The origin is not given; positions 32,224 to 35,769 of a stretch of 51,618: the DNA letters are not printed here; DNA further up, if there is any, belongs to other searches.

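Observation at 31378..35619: ArsR / rhodanese / single-chain FeS-plus-molybdopterin oxidoreductase with no Tat signal or membrane subunit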

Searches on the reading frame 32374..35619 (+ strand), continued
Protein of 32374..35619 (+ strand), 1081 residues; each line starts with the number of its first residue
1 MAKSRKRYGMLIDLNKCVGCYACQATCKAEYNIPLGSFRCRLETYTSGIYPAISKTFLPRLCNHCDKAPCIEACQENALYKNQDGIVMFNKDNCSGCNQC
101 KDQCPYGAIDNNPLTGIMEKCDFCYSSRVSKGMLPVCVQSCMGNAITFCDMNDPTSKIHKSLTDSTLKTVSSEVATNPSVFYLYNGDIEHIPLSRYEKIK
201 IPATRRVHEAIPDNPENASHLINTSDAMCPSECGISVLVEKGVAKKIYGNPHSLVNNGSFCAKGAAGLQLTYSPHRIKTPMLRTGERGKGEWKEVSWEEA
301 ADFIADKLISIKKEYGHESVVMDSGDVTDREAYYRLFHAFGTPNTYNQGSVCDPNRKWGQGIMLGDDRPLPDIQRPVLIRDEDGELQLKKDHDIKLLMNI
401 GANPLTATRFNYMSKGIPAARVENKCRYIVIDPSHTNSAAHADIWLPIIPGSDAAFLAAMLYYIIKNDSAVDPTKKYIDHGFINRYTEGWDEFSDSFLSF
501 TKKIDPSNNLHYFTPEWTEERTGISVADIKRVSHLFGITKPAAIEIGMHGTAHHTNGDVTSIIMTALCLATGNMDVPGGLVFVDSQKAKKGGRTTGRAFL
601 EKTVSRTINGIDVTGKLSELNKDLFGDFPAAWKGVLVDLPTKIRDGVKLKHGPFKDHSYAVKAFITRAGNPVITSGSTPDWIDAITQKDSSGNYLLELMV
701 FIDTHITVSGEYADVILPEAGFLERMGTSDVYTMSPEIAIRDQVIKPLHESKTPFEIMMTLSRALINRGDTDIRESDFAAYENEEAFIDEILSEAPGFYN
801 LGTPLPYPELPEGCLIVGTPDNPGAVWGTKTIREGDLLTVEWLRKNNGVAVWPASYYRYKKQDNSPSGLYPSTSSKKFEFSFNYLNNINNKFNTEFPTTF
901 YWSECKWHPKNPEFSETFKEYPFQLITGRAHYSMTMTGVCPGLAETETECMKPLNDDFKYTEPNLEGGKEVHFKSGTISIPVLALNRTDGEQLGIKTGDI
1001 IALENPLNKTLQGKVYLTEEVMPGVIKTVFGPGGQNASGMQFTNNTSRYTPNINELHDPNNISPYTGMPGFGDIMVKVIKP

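Call 76: search_protein_families(library=ncbifam, proteins=[L082:1875-2687:+, L082:3314-4303:+, L082:12806-13240:+, L082:13613-14683:+, L082:8037-8954:+, L082:11917-12606:+, L082:1487-1798:+, L082:13270-13623:+, L082:7441-8022:+], max_evalue=1e-8)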
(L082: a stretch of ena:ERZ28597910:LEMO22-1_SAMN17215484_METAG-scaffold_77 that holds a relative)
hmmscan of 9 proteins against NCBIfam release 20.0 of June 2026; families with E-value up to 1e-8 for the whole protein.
L082:1875-2687:+ (270 aa): 25 families
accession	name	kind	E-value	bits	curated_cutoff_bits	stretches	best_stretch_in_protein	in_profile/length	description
NF008823.0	PRK11873.1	subfamily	1.6e-106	355.7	263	1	1-269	4-268/272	arsenite methyltransferase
NF041537.1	ArsM_AhpD_UU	exception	5e-53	180.1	510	1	3-230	12-230/345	arsenite methyltransferase/AhpD domain selenoprotein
NF047649.1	MTase_UXPK_star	exception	1.4e-50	171.9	460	1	3-228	12-229/283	methyltransferase/UXPK-star double selenoprotein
NF041536.1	ArsM_DUF2284_UU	exception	7.1e-47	159.8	575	1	2-230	11-230/459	arsenite methyltransferase/DUF2284 domain selenoprotein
NF040538.1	methyl_ArsM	equivalog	3e-44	151.7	500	2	137-231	162-259/356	arsinothricin biosynthesis methyltransferase ArsM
NF038099.1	AsSugarArsM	exception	6.7e-31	107.6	400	1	61-238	43-229/321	arsenosugar biosynthesis arsenite methyltransferase ArsM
NF045667.1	MTase_DVU1556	equivalog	3.3e-26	92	155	1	70-224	16-162/213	DVU_1556 family methyltransferase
NF040539.1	AST_met_ArsM_2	exception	1.8e-24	87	240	1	75-227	55-210/262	putative arsinothricin biosynthesis methyltransferase ArsM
NF001244.0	PRK00216.1-5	equivalog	9.7e-18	64.3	216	1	73-184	45-157/236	bifunctional demethylmenaquinone methyltransferase/2-methoxy-6-polyprenyl-1,4-benzoquinol methylase UbiE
TIGR02072.1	BioC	equivalog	1.2e-17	64.6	184.95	1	79-184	37-136/244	malonyl-ACP O-methyltransferase BioC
NF001240.0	PRK00216.1-1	equivalog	8.5e-17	61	378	1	73-183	60-171/251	bifunctional demethylmenaquinone methyltransferase/2-methoxy-6-polyprenyl-1,4-benzoquinol methylase UbiE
TIGR01934.1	MenG_MenH_UbiE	subfamily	2.8e-16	59.5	158.35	1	76-185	39-146/223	ubiquinone/menaquinone biosynthesis methyltransferase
TIGR02752.1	MenG_heptapren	equivalog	1.1e-15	57.8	419.85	1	71-180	40-149/231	demethylmenaquinone methyltransferase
NF001243.0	PRK00216.1-4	equivalog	4.4e-15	55.7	235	1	71-179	42-150/237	demethylmenaquinone methyltransferase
NF001242.0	PRK00216.1-3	equivalog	9.5e-15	54.7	351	1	79-181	73-176/258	bifunctional demethylmenaquinone methyltransferase/2-methoxy-6-polyprenyl-1,4-benzoquinol methylase UbiE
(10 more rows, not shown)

L082:3314-4303:+ (329 aa): 3 families
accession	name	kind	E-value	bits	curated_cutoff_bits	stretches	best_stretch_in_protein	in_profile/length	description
TIGR01098.1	3A0109s03R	subfamily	6.3e-35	120.9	112.05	1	24-278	7-253/253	phosphate/phosphite/phosphonate ABC transporter substrate-binding protein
TIGR03431.1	PhnD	equivalog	2.8e-29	102.4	261.1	1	64-314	27-282/288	phosphonate ABC transporter substrate-binding protein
TIGR04553.1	ABC_peri_selen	hypoth_equivalog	4e-24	85.4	250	1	80-322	16-266/266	putative selenate ABC transporter substrate-binding protein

L082:12806-13240:+ (144 aa): 3 families
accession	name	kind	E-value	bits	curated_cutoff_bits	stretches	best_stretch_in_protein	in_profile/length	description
TIGR02691.1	arsC_pI258_fam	equivalog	2.2e-68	228.4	174.3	1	6-134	1-129/129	arsenate reductase (thioredoxin)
NF010053.0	PRK13530.1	subfamily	1.3e-66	222.9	215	1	1-136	1-130/133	arsenate reductase (thioredoxin)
TIGR02689.1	ars_reduc_gluta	equivalog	4.2e-28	98.1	157.6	1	4-133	1-124/126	arsenate reductase, glutathione/glutaredoxin type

L082:13613-14683:+ (356 aa): 1 family
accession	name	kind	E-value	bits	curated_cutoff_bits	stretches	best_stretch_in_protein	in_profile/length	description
TIGR00832.1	acr3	equivalog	3.9e-137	457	282.8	1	11-341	1-327/327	ACR3 family arsenite efflux transporter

L082:8037-8954:+ (305 aa): 3 families
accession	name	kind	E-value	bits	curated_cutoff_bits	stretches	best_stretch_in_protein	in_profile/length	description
TIGR03148.1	cyt_nit_nrfD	equivalog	2.3e-24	86.3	347.6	1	14-302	9-314/316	cytochrome c nitrite reductase subunit NrfD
NF011568.0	PRK14992.1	equivalog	3.8e-10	39.7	314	1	12-296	16-285/341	tetrathionate reductase subunit TtrC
NF008133.1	PRK10881.1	equivalog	4.9e-10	39.4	450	1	27-295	63-330/377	Ni/Fe-hydrogenase cytochrome b subunit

L082:11917-12606:+ (229 aa): 4 families
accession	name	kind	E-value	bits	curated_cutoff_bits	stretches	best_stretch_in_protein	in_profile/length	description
NF003442.0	PRK04976.1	equivalog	3e-17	63.2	132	1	12-216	11-207/211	molecular chaperone TorD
TIGR03482.1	DMSO_red_II_cha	subfamily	5.2e-16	59.2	152.3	1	66-217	46-192/197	DMSO reductase family type II enzyme chaperone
NF008632.0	PRK11621.1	equivalog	3.2e-11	43.2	162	1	72-206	64-181/203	Tat proofreading chaperone DmsD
NF042981.1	EthbenzDh_ebdD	equivalog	1.3e-10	41.3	360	1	4-211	10-209/222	ethylbenzene dehydrogenase subunit delta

L082:1487-1798:+ (103 aa): 5 families
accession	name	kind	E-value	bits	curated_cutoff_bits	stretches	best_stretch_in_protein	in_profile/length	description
NF033788.1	HTH_metalloreg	subfamily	8e-21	73.6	55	1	7-93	4-76/77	metalloregulator ArsR/SmtB family transcription factor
NF033789.1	repress_SdpR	subfamily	3.3e-11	43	100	0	45-97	24-76/79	autorepressor SdpR family transcription factor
NF041413.1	ArsR_Rv2640c_fam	equivalog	8.9e-11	42.2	155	1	8-92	36-108/118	Rv2640c family ArsR-like transcriptional regulator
NF045707.1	Dbac_1936_reg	equivalog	3.7e-10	39.7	115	0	4-97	7-85/99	ArsR/SmtB-type metalloregulator TsoR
NF007528.0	PRK10141.1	subfamily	5.4e-10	39.2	97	1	4-86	6-74/117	metalloregulator ArsR/SmtB family transcription factor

L082:13270-13623:+ (117 aa): 7 families
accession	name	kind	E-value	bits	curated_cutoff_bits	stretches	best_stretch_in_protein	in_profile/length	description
NF033788.1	HTH_metalloreg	subfamily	2e-28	98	55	1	12-80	3-72/77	metalloregulator ArsR/SmtB family transcription factor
NF007528.0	PRK10141.1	subfamily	1.8e-18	66.5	97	1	11-81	7-78/117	metalloregulator ArsR/SmtB family transcription factor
NF033789.1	repress_SdpR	subfamily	2.9e-16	59.1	100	1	14-78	2-66/79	autorepressor SdpR family transcription factor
NF045707.1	Dbac_1936_reg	equivalog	2.1e-15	56.6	115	1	14-90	11-86/99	ArsR/SmtB-type metalloregulator TsoR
NF040642.1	sulf_sens_BigR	equivalog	8.3e-12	45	155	1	12-80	12-80/95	sulfite-sensing transcriptional repressor BigR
NF052532.1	TransRegPagRBaca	equivalog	1.3e-11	44.4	170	1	3-93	10-98/99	transcriptional repressor PagR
NF041413.1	ArsR_Rv2640c_fam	equivalog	1.7e-11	44.5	155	1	13-79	35-104/118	Rv2640c family ArsR-like transcriptional regulator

L082:7441-8022:+ (193 aa): 19 families
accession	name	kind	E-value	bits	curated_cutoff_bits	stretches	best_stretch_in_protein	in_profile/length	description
NF011569.0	PRK14993.1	equivalog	1.2e-71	241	416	1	5-187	39-225/244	tetrathionate reductase subunit TtrB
NF041715.1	arsenate_red_ArrB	equivalog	6.8e-61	205.8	450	2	9-115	2-108/233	arsenate respiratory reductase iron-sulfur subunit ArrB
NF045797.1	DsrO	equivalog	6.7e-60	202.4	200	1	3-184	37-234/235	sulfate reduction electron transfer complex DsrMKJOP subunit DsrO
TIGR03149.1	cyt_nit_nrfC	equivalog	1.9e-54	184.4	377.6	1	3-186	32-218/225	cytochrome c nitrite reductase Fe-S protein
TIGR03478.1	DMSO_red_II_bet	subfamily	4.3e-44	150.7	480.7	1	42-185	109-254/321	DMSO reductase family type II enzyme, iron-sulfur subunit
TIGR02951.1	DMSO_dmsB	equivalog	5.2e-37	127.4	214.1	1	9-154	1-155/161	DMSO/selenate family reductase complex B subunit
NF042979.1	EthbenzDh_ebdB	equivalog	6.9e-36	123.8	740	1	43-185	132-276/354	ethylbenzene dehydrogenase subunit beta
NF041782.1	mnquin_red_QrcC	equivalog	3.7e-35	121.7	400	1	10-114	1-119/239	menaquinone reductase iron-sulfur cluster-binding subunit QrcC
TIGR01660.1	narH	equivalog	7.5e-29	100.5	524.05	1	49-163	168-283/492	nitrate reductase subunit beta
NF038355.1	FDH3_beta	equivalog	7.8e-28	97.7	240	1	12-126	5-121/180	formate dehydrogenase FDH3 subunit beta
NF008134.0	PRK10882.1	equivalog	1.8e-24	86.4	263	1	57-167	106-223/329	hydrogenase 2 operon protein HybA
TIGR01582.1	FDH-beta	equivalog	8.3e-24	84.2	334.7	1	61-163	90-193/283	formate dehydrogenase subunit beta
NF045715.1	sulf_resp_HmcB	equivalog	1.3e-22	80.3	420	1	8-154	35-200/307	sulfate respiration complex iron-sulfur protein HmcB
NF009451.0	PRK12809.1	equivalog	3.3e-19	68.6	1154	1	13-147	6-134/639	formate-dependent uric acid utilization protein YgfT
NF009408.0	PRK12769.1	equivalog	6e-19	67.6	1003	1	13-147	6-142/659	formate-dependent uric acid utilization protein AegA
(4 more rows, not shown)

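Call 84: find_encoding_contigs(protein=P0060, flank=7000, max_places=1)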
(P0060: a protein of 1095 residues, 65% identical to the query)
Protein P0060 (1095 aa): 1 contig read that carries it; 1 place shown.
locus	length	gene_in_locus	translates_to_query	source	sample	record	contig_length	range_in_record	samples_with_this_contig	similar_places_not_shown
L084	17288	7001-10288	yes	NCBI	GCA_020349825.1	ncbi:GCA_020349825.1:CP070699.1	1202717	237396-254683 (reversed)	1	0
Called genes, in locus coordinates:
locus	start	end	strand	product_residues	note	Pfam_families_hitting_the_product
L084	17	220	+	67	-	PF00313:CSD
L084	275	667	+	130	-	-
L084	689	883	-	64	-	PF01165:Ribosomal_S21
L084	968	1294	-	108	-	PF00076:RRM_1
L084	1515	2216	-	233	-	PF00027:cNMP_binding, PF13545:HTH_Crp_2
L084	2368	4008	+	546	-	PF03063:Prismane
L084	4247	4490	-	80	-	PF03030:H_PPase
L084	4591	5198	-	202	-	PF00430:ATP-synt_B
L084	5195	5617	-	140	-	PF00430:ATP-synt_B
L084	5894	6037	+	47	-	-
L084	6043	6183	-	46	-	-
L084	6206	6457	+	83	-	PF03144:GTP_EFTU_D2 (weak)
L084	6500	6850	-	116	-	PF00581:Rhodanese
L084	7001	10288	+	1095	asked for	PF14697:Fer4_21 (faint), PF13247:Fer4_11, PF04879:Molybdop_Fe4S4, PF00384:Molybdopterin, PF01568:Molydop_binding (weak)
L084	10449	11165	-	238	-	PF12760:Zn_ribbon_IS1595 (weak), PF12762:DDE_Tnp_IS1595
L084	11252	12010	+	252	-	-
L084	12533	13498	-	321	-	PF00106:adh_short (weak), PF01073:3Beta_HSD, PF01370:Epimerase, PF02719:Polysacc_synt_2, PF04321:RmlD_sub_bind, PF16363:GDP_Man_Dehyd, PF13460:NAD_binding_10 (weak), PF07993:NAD_binding_4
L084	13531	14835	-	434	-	PF03446:NAD_binding_2 (faint), PF03721:UDPG_MGDP_dh_N, PF00984:UDPG_MGDP_dh, PF03720:UDPG_MGDP_dh_C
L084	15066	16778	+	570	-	PF00664:ABC_membrane, PF00005:ABC_tran, PF02463:SMC_N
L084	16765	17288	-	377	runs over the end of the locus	PF13439:Glyco_transf_4, PF13579:Glyco_trans_4_4, PF20706:GT4-conflict, PF00534:Glycos_transf_1, PF13692:Glyco_trans_1_4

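Call 85: find_encoding_contigs(protein=P0099, flank=7000, max_places=1)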
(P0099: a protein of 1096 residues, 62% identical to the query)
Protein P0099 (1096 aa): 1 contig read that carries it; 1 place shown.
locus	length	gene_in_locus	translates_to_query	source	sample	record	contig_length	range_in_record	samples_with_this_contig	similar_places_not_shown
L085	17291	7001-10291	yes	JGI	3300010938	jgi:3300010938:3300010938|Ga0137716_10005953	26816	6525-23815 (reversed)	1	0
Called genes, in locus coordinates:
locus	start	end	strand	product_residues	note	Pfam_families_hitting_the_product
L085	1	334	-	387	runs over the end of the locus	PF02670:DXP_reductoisom, PF08436:DXP_redisom_C, PF13288:DXPR_C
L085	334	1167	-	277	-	PF01148:CTP_transf_1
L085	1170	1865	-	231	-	PF01255:Prenyltransf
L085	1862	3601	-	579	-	PF13517:FG-GAP_3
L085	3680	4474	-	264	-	-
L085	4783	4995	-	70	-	PF08984:DUF1858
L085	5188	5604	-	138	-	PF00115:COX1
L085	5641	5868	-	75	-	PF01106:NifU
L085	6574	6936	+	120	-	PF01022:HTH_5, PF12840:HTH_20 (weak), PF25212:HVO_A0114 (weak)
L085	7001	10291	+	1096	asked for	PF00037:Fer4 (faint), PF12797:Fer4_2 (weak), PF12838:Fer4_7 (faint), PF13237:Fer4_10 (faint), PF13247:Fer4_11, PF04879:Molybdop_Fe4S4, PF00384:Molybdopterin, PF01568:Molydop_binding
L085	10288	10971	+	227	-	PF02585:PIG-L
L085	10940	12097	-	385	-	PF01266:DAO (faint), PF01494:FAD_binding_3, PF01946:Thi4 (weak), PF04820:Trp_halogenase (faint), PF07992:Pyr_redox_2 (weak)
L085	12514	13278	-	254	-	PF08543:Phos_pyr_kin, PF00294:PfkB (weak)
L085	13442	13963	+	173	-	PF00293:NUDIX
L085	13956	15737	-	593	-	PF00343:Phosphorylase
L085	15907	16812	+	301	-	PF03279:Lip_A_acyltrans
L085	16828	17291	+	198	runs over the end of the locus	PF02441:Flavoprotein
